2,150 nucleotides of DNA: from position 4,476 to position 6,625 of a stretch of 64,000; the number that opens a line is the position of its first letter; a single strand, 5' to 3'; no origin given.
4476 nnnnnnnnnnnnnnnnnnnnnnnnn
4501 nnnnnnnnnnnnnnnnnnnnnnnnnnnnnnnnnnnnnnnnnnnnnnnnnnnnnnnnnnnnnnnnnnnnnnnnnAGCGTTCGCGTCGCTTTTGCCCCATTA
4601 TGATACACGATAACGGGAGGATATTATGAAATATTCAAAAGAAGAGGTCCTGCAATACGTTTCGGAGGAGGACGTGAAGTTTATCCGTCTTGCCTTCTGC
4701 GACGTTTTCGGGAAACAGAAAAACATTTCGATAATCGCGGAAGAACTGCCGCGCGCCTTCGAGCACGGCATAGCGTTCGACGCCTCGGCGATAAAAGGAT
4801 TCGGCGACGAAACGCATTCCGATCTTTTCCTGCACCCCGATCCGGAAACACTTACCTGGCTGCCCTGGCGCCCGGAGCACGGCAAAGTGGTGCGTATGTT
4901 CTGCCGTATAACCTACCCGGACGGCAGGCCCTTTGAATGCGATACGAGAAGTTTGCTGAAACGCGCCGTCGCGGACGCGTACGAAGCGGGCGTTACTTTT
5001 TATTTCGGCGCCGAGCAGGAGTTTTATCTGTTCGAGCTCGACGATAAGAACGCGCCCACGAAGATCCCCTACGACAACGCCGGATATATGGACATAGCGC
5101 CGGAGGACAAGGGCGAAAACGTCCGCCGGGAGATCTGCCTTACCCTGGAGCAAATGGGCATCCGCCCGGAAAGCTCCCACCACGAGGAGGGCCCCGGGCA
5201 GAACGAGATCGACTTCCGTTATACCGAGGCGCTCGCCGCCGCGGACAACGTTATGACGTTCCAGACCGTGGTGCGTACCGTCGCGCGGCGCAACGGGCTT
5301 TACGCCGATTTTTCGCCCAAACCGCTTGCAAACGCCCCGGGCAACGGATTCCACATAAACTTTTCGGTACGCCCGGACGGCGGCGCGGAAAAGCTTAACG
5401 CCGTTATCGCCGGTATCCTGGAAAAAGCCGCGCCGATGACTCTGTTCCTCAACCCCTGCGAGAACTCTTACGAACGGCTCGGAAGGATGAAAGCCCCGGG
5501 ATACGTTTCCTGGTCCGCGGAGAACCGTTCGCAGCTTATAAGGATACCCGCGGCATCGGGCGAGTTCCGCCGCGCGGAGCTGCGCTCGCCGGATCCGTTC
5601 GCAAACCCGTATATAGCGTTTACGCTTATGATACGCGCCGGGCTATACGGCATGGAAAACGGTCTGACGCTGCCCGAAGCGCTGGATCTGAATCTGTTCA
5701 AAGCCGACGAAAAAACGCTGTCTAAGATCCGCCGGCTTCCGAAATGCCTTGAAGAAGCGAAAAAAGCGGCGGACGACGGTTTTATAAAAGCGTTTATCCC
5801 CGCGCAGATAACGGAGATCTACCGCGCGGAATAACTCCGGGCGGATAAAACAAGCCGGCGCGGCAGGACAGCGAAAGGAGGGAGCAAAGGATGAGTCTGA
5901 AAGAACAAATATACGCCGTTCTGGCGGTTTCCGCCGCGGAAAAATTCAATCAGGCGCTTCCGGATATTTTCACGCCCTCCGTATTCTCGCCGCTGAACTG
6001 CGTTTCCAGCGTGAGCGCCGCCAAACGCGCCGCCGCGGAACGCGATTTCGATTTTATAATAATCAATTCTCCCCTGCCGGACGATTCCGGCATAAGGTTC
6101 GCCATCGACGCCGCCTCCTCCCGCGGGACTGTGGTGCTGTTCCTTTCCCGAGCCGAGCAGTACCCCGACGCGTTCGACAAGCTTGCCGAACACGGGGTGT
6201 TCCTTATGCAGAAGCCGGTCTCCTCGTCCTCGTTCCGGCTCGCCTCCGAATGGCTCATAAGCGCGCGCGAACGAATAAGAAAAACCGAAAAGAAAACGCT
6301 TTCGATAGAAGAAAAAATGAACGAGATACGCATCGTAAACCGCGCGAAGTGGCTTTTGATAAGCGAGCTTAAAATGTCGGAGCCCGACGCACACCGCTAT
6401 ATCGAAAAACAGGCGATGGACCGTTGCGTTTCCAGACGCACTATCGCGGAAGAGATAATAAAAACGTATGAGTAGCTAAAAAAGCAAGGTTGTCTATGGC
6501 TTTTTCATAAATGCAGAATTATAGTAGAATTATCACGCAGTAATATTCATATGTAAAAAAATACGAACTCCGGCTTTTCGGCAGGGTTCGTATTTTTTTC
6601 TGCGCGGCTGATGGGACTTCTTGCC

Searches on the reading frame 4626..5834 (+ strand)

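Call 4: search_protein_families(library=pfam, proteins=[window:4626-5834:+])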
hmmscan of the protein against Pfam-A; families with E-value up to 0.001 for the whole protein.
window:4626-5834:+ (402 aa): 2 families
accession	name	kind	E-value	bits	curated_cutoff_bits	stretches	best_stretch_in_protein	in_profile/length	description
PF00120.29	Gln-synt_C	-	2.9e-84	283.5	24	1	105-399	2-321/344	Glutamine synthetase, catalytic domain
PF03951.24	Gln-synt_N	-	3.9e-24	84.5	33.4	1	16-97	1-81/82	Glutamine synthetase, beta-Grasp domain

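Call 54: search_protein_families(library=ncbifam, proteins=[window:4626-5834:+], max_evalue=0.001)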
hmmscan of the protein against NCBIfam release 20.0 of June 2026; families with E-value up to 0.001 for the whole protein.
window:4626-5834:+ (402 aa): 5 families
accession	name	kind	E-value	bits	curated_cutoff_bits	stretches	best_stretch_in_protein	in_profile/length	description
TIGR00653.1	GlnA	equivalog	6.3e-104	348.2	429.15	1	6-381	1-417/462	type I glutamate--ammonia ligase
TIGR03105.1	gln_synth_III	equivalog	2.3e-67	227.4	469.6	1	10-397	3-408/435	type III glutamate--ammonia ligase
NF007006.0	PRK09469.1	equivalog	3.1e-61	207.4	845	2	147-383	173-423/469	glutamate--ammonia ligase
NF045547.1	GGputSyn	equivalog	2.3e-56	191.4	650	1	5-386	2-406/438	gamma-glutamylputrescine synthetase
NF041605.1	gln_syn_GlnII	equivalog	2.1e-08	33.7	500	1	62-336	47-325/333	glutamine synthetase GlnII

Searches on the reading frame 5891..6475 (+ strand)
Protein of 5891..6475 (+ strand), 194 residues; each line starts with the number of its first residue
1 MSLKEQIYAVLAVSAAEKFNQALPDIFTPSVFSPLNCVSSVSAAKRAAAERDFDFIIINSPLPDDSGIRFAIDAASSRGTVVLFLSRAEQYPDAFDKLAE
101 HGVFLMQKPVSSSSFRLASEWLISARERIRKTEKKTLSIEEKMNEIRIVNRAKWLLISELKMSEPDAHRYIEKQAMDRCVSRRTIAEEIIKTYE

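Call 4: search_protein_families(library=pfam, proteins=[window:5891-6475:+])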
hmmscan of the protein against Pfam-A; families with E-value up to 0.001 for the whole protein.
window:5891-6475:+ (194 aa): 2 families
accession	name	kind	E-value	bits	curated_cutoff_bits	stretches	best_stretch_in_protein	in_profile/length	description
PF03861.19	ANTAR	-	7e-16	58.2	27.3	1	140-190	4-54/54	ANTAR domain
PF00072.30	Response_reg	-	0.00043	20.9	30.2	0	25-113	16-104/111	Response regulator receiver domain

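Call 30: search_solved_structures(query=window:5891-6475:+, max_evalue=0.01, show_alignments=3)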
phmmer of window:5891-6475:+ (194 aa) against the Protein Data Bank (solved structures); distinct sequences matched with E-value up to 0.01: 3.
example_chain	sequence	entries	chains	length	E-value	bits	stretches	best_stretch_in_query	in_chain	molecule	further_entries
1s8n_A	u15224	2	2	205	1.1e-12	51.1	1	52-192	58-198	putative antiterminator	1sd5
6wsh_A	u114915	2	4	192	0.0023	20.8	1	54-190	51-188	Response regulator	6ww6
1qo0_D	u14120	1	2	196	0.0042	20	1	99-190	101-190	AMIR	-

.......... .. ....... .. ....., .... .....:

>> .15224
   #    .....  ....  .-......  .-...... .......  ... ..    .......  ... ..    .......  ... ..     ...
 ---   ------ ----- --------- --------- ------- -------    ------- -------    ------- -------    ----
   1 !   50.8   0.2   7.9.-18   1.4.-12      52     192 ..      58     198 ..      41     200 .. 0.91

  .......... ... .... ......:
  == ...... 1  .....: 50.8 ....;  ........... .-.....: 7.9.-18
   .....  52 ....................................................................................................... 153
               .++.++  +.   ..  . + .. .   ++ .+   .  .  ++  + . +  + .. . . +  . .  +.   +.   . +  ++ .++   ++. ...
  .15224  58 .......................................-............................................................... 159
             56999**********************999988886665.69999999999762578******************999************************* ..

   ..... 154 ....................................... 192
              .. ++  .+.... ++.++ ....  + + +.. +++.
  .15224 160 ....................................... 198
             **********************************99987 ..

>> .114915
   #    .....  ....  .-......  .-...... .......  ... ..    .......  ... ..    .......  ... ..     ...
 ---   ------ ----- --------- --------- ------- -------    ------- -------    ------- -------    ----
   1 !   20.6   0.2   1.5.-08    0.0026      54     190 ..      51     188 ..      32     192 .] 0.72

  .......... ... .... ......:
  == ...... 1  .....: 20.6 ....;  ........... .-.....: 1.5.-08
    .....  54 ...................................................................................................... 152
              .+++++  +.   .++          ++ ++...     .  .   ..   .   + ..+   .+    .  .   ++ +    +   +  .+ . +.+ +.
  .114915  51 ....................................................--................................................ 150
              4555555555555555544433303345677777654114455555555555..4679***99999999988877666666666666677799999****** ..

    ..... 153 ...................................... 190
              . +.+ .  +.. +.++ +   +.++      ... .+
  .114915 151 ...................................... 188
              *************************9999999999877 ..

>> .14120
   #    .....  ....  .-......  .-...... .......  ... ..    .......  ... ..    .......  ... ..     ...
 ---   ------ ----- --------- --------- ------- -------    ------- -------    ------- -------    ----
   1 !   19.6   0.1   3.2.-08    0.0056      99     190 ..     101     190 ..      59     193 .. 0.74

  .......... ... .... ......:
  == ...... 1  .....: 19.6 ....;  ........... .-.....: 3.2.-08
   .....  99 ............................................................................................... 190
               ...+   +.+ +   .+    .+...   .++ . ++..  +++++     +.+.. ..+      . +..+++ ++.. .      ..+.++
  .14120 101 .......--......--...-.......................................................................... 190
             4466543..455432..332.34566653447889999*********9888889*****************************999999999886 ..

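Call 54: search_protein_families(library=ncbifam, proteins=[window:5891-6475:+], max_evalue=0.001)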
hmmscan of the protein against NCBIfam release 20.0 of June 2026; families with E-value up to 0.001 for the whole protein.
window:5891-6475:+ (194 aa): 0 families
